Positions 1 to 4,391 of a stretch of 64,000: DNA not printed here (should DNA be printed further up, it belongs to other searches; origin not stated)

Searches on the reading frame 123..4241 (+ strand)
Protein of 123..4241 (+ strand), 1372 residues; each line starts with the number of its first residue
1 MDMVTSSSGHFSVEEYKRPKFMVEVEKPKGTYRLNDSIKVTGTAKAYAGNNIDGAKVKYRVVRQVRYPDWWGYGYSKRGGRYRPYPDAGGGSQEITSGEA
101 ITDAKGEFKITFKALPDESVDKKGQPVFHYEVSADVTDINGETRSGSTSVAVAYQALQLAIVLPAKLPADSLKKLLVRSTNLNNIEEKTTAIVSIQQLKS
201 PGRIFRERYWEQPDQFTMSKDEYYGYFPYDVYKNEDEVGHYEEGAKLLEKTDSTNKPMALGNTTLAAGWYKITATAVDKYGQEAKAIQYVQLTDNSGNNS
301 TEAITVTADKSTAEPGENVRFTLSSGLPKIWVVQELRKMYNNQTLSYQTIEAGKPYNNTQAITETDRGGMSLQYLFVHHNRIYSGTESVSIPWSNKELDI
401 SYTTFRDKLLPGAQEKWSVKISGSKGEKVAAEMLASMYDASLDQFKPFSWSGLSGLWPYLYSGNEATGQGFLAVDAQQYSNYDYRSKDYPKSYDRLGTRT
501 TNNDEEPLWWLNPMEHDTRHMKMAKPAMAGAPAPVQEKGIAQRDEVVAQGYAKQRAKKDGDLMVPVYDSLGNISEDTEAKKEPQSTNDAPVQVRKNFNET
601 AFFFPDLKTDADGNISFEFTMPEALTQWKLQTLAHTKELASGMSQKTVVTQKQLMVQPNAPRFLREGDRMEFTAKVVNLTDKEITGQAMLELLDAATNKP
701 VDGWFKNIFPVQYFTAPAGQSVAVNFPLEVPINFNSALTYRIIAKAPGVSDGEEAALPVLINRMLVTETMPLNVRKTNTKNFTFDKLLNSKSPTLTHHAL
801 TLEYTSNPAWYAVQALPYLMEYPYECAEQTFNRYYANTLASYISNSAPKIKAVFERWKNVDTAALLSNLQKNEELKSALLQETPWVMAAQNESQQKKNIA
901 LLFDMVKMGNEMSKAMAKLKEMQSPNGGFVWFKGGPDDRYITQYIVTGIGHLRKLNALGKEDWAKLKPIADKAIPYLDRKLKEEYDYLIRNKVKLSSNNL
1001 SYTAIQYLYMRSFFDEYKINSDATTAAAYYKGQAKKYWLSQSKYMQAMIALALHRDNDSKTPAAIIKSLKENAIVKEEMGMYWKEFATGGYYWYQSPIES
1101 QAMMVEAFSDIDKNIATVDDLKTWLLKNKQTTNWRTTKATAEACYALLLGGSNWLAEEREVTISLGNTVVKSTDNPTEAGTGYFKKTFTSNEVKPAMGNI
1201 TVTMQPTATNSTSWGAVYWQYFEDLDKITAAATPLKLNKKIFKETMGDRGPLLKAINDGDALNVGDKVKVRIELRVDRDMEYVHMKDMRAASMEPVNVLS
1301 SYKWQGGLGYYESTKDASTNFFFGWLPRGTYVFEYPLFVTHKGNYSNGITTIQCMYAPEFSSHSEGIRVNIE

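Call 17: search_protein_families(library=pfam, proteins=[window:123-4241:+], max_evalue=0.01)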
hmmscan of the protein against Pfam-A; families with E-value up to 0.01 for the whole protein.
window:123-4241:+ (1372 aa): 3 families
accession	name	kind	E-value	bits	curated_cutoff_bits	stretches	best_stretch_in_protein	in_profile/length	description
PF17973.7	bMG10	-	3.7e-31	108.5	26.2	1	1236-1359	3-131/131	Bacterial Alpha-2-macroglobulin MG10 domain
PF00207.28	A2M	-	6.4e-20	71.2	21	1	600-687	1-89/92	Alpha-2-macroglobulin family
PF07703.20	A2M_BRD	-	0.00012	22.9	22.7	1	304-430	1-125/140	Alpha-2-macroglobulin bait region domain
